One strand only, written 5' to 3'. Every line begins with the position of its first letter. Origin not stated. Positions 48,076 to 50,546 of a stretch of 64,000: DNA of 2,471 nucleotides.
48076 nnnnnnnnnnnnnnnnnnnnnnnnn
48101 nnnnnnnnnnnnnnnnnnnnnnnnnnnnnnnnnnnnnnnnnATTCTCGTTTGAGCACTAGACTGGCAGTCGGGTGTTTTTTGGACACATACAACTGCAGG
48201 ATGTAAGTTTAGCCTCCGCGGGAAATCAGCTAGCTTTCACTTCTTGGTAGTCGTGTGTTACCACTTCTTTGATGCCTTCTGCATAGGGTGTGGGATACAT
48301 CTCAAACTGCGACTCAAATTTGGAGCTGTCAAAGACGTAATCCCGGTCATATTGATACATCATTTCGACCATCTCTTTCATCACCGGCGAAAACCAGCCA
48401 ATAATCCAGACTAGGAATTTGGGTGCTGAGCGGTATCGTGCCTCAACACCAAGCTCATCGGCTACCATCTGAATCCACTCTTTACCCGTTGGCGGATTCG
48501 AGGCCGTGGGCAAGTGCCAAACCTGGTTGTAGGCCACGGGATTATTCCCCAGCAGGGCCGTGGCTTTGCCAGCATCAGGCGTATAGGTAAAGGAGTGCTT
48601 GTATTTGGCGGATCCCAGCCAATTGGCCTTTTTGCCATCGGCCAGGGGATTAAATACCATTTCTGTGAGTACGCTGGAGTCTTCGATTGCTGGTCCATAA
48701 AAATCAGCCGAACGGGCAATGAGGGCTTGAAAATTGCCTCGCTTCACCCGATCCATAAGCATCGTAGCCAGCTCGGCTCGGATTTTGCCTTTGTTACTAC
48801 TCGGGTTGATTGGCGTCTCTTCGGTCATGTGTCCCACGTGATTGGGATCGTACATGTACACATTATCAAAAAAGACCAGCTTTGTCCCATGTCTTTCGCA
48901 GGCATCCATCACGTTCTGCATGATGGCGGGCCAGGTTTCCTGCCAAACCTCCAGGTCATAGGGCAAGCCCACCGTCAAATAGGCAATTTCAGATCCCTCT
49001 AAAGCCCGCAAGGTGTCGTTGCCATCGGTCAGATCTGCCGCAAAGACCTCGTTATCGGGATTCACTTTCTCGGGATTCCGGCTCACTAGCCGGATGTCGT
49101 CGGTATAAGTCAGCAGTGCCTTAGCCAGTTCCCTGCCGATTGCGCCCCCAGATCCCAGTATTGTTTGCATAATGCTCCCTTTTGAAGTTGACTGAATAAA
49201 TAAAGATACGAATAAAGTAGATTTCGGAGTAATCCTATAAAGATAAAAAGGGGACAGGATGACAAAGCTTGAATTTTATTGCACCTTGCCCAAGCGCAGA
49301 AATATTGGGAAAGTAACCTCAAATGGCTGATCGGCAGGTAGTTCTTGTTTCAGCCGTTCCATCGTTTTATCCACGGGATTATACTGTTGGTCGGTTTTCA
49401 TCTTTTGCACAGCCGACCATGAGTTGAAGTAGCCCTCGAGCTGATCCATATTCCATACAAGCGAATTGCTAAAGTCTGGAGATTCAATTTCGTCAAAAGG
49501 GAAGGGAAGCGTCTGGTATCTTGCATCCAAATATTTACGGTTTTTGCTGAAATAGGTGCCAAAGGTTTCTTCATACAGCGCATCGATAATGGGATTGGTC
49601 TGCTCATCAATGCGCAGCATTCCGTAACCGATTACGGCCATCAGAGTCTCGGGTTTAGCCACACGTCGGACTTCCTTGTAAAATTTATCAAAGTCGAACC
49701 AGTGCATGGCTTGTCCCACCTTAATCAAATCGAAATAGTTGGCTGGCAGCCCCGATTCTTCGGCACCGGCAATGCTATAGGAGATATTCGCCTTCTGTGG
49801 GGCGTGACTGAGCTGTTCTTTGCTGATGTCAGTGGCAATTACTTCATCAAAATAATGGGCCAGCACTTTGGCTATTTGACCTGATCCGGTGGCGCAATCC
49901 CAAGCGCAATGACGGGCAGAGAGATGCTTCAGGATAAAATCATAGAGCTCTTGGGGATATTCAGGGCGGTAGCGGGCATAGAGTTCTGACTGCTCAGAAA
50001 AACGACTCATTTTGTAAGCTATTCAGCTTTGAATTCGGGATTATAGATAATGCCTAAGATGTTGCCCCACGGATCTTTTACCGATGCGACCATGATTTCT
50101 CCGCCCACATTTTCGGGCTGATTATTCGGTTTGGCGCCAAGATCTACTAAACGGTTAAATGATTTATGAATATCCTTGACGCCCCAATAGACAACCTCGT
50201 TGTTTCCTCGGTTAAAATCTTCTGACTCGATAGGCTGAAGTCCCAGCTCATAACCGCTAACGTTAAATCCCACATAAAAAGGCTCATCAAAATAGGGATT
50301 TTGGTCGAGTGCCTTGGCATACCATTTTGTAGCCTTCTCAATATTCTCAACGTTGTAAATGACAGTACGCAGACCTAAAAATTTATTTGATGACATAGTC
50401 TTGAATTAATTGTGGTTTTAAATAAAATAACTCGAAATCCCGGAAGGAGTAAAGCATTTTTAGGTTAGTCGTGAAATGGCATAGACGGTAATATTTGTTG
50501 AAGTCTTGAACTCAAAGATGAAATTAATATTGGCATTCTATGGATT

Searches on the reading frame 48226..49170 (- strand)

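Call 9: search_protein_families(library=pfam, proteins=[window:48226-49170:-])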
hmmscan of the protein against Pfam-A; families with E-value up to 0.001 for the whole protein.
window:48226-49170:- (314 aa): 4 families
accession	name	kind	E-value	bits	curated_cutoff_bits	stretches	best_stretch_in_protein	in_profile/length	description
PF01370.27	Epimerase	-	3.5e-13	49.9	20.9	1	4-212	3-229/240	NAD dependent epimerase/dehydratase family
PF13460.12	NAD_binding_10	-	3.3e-09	37.3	27.2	1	6-103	1-98/184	NAD(P)H-binding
PF05368.20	NmrA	-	2.2e-06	27.9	27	1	3-293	6-289/298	NmrA-like family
PF04321.23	RmlD_sub_bind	-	0.00033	20.3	27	0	85-306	83-284/287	RmlD substrate binding domain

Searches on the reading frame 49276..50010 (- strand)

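Call 79: search_protein_families(library=pfam, proteins=[window:49276-50010:-], max_evalue=0.01)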
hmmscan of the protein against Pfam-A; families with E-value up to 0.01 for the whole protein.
window:49276-50010:- (244 aa): 5 families
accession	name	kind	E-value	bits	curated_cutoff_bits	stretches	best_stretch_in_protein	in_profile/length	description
PF08241.18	Methyltransf_11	-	2.1e-14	54.4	21.2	1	38-124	2-93/95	Methyltransferase domain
PF13649.12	Methyltransf_25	-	1.1e-11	45.7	27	1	38-120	3-95/97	Methyltransferase domain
PF13847.12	Methyltransf_31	-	3.1e-07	30.6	27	1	38-127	9-110/145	Methyltransferase domain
PF08242.18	Methyltransf_12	-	3.5e-05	24.9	30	1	38-122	2-96/98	Methyltransferase domain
PF01209.24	Ubie_methyltran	-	0.0011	18.7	20.1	1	36-130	51-155/233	ubiE/COQ5 methyltransferase family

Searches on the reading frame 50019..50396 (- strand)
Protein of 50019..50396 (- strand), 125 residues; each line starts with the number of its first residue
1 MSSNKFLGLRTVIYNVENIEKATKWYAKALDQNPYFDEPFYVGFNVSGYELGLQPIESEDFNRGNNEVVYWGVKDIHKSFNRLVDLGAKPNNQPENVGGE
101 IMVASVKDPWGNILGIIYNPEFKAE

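Call 79: search_protein_families(library=pfam, proteins=[window:50019-50396:-], max_evalue=0.01)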
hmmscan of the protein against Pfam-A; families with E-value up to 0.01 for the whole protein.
window:50019-50396:- (125 aa): 3 families
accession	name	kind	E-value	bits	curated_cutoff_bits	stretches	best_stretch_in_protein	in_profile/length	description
PF00903.31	Glyoxalase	-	8e-06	26.7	20.6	1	12-113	5-118/121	Glyoxalase/Bleomycin resistance protein/Dioxygenase superfamily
PF18029.7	Glyoxalase_6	-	0.00068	20.7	23.6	1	12-112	2-101/106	Glyoxalase-like domain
PF12681.13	Glyoxalase_2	-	0.0055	17.1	30.1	0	11-120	3-106/118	Glyoxalase-like domain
